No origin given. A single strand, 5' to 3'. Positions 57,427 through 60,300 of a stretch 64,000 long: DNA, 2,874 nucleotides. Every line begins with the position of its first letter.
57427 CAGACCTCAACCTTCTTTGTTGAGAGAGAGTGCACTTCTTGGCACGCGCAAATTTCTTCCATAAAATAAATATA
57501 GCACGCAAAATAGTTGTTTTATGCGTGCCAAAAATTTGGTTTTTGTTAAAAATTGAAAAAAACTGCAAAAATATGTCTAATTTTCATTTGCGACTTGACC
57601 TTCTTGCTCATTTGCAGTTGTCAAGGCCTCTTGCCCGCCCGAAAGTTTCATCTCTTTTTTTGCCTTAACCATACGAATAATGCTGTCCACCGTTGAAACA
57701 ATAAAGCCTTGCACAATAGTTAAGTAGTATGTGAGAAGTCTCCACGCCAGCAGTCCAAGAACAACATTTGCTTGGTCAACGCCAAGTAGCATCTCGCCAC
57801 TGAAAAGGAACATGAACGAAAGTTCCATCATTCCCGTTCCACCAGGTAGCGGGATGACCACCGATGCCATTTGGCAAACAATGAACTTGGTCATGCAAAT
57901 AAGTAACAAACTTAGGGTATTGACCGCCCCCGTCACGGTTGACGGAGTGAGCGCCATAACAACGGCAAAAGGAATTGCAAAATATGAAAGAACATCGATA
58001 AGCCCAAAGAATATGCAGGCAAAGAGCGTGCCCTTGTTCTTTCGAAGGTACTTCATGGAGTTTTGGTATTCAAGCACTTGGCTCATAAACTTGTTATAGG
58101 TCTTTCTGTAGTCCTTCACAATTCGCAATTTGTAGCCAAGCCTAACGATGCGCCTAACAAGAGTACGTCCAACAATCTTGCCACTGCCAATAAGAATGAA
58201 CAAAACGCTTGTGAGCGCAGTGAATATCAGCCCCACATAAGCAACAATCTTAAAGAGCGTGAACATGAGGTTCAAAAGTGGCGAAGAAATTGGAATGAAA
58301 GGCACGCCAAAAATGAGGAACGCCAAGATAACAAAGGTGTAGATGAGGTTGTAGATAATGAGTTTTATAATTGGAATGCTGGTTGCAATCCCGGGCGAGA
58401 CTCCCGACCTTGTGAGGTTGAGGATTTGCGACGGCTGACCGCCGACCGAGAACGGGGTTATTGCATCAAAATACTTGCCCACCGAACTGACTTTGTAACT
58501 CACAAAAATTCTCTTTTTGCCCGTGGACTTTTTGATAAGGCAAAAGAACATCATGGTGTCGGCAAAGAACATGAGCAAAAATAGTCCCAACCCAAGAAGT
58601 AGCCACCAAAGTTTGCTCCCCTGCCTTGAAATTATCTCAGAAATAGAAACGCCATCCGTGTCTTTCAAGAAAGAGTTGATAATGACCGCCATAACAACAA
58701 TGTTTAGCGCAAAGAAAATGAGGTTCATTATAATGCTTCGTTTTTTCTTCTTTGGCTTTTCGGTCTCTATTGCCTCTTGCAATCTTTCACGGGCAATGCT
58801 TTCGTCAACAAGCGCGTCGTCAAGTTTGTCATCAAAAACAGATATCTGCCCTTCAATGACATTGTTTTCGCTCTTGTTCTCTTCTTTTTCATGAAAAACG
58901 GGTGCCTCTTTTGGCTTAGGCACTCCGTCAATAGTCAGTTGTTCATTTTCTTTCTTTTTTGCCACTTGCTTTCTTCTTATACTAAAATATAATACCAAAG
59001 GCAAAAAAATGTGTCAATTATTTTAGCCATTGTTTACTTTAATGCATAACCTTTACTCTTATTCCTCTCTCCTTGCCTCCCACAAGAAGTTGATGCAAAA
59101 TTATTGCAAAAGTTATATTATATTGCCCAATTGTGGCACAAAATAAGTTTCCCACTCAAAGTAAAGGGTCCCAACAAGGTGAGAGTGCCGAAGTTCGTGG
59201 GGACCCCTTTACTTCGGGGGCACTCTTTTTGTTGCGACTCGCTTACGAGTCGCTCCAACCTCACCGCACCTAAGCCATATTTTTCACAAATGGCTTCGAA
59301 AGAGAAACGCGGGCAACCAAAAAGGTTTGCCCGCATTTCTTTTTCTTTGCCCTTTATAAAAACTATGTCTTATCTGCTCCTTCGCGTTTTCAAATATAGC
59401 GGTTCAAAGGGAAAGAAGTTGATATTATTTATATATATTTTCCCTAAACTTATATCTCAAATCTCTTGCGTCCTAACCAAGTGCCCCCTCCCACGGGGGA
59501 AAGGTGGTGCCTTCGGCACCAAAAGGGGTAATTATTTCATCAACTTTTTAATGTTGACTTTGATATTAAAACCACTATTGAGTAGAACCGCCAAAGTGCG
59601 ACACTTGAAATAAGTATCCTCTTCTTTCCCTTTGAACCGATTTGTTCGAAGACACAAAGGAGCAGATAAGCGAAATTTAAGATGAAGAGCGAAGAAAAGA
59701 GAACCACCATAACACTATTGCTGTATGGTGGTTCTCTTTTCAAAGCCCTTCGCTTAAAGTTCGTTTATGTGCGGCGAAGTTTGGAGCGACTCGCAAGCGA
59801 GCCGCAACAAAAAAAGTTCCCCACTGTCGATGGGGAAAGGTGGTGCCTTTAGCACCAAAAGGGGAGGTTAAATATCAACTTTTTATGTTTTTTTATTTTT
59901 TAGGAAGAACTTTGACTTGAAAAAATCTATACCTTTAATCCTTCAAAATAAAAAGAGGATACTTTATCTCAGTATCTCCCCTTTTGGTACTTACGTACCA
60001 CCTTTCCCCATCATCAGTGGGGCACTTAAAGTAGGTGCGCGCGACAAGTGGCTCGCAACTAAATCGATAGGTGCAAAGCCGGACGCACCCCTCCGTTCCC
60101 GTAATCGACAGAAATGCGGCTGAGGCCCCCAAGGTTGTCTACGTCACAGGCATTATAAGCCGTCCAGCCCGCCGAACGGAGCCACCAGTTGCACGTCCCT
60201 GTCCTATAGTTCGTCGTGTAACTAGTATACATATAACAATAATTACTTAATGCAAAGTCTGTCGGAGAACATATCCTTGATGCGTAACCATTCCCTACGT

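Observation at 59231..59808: Two truncated repeat copies form a ~190-bp imperfect inverted repeat around a 202-bp core with a promoter-like box (possible inverton, foldback element or long-hairpin RNA)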

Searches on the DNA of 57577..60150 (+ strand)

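Call 13: search_rna_families(source=window, start=58900, end=60150, threshold=evalue, max_evalue=10)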
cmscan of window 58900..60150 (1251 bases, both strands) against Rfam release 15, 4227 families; matches with E-value up to 10: 28.
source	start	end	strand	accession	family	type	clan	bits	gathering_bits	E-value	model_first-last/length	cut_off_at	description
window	59818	60023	-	RF04133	MIR2646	Gene; miRNA;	-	49.1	245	3.7e-09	1-256/256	no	MIR2646 microRNA precursor family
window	59814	60027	+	RF04209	MIR7533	Gene; miRNA;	-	38.4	230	8e-06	29-221/249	no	MIR7533 microRNA precursor family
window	59367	59672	-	RF04209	MIR7533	Gene; miRNA;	-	35.3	230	4.5e-05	1-249/249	no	MIR7533 microRNA precursor family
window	59671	59763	-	RF03616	MIR1888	Gene; miRNA;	-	35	72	6.9e-05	1-101/101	no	MIR1888 microRNA precursor family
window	59683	59752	-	RF00935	mir-876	Gene; miRNA;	-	31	88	0.00055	1-81/81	no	mir-876 microRNA precursor family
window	59679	59755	-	RF00967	mir-281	Gene; miRNA;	-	30.3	70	0.001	1-86/86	no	mir-281 microRNA precursor family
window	59815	60026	+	RF04205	MIR2606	Gene; miRNA;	-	27.6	139.7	0.14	1-165/165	no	MIR2606 microRNA precursor family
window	59677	59757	+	RF03360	mir-3156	Gene; miRNA;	-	27.1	76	0.0085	1-77/77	no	mir-3156 microRNA precursor family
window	59683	59752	+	RF00935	mir-876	Gene; miRNA;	-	24.2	88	0.039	1-81/81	no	mir-876 microRNA precursor family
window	59825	60016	-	RF01911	MIR2118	Gene; miRNA;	-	23.1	85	0.078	1-170/170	no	MIR2118 microRNA precursor family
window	59278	59363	-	RF03363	mir-6129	Gene; miRNA;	-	22.2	114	0.16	1-92/92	no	mir-6129 microRNA precursor family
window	59694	59741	+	RF01606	plasmodium_snoR31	Gene; snRNA; snoRNA; HACA-box;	-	22.2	60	3.4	92-139/145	no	small nucleolar RNA snoR31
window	59684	59751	-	RF00969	mir-556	Gene; miRNA;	-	21.6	84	0.44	1-88/88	no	mir-556 microRNA precursor family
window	59693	59744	+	RF03210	mir-7359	Gene; miRNA;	-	21.2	90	0.5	1-56/56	no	mir-7359 microRNA precursor family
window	59807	59856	-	RF02676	Esr41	Gene; sRNA;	-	19.8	102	0.59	1-74/74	no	Enterohemorrhagic E. coli sRNA 41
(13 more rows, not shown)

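Call 61: build_rna_model(alignment_id=A2)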
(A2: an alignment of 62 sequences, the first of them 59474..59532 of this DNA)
Model R1 built from alignment A2 (62 sequences, 60 columns); structure: RNAalifold consensus.
model positions 59; base pairs 6; branch points 0; effective number of sequences 6.46; information 0.946 bits per position. Calibrated on 0.2 Mb of random sequence (short: E-values are rough).
structure used (alignment columns):
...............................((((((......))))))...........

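Call 62: search_with_rna_model(model_id=R1, source=window, filters=off, max_evalue=10, show_alignments=6)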
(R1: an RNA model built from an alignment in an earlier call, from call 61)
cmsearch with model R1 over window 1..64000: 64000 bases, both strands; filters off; matches with E-value up to 10: 16.
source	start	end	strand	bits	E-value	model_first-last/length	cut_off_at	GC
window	59474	59532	+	59.2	2.3e-15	1-59/59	no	0.59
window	59806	59868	+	50.6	6.5e-13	1-59/59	no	0.49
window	59974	60031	-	47.1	6.2e-12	1-59/59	no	0.48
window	59505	59521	-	14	0.015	32-48/59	no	0.65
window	59841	59857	-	11.3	0.09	32-48/59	no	0.53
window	59985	60000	+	7.7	0.97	32-48/59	no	0.44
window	24774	24821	-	7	1.5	1-59/59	no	0.38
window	8975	9026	-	6.3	2.4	1-59/59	no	0.52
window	29286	29311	+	5.2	4.9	1-59/59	no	0.65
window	15718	15737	-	5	5.5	32-53/59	no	0.45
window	20754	20775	+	5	5.8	32-51/59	no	0.68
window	16020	16057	-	4.9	5.8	1-59/59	no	0.53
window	38177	38189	+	4.9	6.1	34-46/59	no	0.62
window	36695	36720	-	4.4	8.2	1-59/59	no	0.46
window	11177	11196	-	4.3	8.8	32-52/59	no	0.5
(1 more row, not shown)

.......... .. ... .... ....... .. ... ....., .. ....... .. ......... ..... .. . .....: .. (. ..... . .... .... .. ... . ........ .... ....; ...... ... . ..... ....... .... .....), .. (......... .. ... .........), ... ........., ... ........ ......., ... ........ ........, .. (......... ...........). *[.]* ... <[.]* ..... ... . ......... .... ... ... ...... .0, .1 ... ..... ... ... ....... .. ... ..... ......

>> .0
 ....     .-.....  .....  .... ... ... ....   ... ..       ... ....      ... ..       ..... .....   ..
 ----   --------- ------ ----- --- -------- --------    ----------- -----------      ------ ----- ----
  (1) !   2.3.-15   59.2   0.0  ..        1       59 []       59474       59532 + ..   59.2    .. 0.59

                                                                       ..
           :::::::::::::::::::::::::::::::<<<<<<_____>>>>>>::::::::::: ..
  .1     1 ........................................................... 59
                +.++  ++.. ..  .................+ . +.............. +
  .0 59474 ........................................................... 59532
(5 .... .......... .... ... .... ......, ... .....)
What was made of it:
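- Within the 64-kb window all three M copies lie in this one gap (call 62).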

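Call 76: search_with_rna_model(model_id=R1, sources=[L001, L002, L003, L005, L006, L007, L008, L009], max_evalue=1)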
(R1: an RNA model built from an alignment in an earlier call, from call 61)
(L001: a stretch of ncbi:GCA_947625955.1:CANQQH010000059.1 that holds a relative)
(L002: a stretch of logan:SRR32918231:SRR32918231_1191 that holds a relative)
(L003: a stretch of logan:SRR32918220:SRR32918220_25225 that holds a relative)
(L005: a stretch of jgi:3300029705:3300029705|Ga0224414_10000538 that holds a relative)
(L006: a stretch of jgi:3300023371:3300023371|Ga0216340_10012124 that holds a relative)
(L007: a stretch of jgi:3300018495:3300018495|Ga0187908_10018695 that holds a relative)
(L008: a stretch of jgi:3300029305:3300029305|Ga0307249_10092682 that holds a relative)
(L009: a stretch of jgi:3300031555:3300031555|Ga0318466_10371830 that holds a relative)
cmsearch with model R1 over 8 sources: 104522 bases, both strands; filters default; matches with E-value up to 1: 0.
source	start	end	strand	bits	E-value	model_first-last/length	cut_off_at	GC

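Call 77: search_rna_families(sources=[L005, L001, L008], threshold=gathering)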
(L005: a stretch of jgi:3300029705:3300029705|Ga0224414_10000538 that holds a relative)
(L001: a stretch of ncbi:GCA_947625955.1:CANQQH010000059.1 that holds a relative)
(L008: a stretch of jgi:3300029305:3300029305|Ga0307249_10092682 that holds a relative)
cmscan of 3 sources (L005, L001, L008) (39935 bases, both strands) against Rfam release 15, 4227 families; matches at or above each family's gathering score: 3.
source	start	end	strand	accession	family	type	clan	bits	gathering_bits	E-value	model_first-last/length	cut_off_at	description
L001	1840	2195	+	RF00023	tmRNA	Gene;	CL00001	145.9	47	1.8e-57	1-374/374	no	transfer-messenger RNA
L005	8567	8925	+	RF00023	tmRNA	Gene;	CL00001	143.1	47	2.9e-56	1-374/374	no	transfer-messenger RNA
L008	4054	4413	+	RF00023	tmRNA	Gene;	CL00001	130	47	9.4e-51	1-374/374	no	transfer-messenger RNA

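Call 82: search_dna_similar(query=window:59000-60060:+, collection=plasmids, mode=distant, max_evalue=0.001, max_rows=15)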
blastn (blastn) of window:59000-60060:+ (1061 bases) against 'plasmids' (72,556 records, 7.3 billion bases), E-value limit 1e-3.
No match.

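Call 83: search_dna_similar(query=window:59000-60060:+, collection=phages, mode=distant, max_evalue=0.001, max_rows=15)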
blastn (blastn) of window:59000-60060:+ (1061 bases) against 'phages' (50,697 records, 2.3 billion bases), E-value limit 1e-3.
No match.
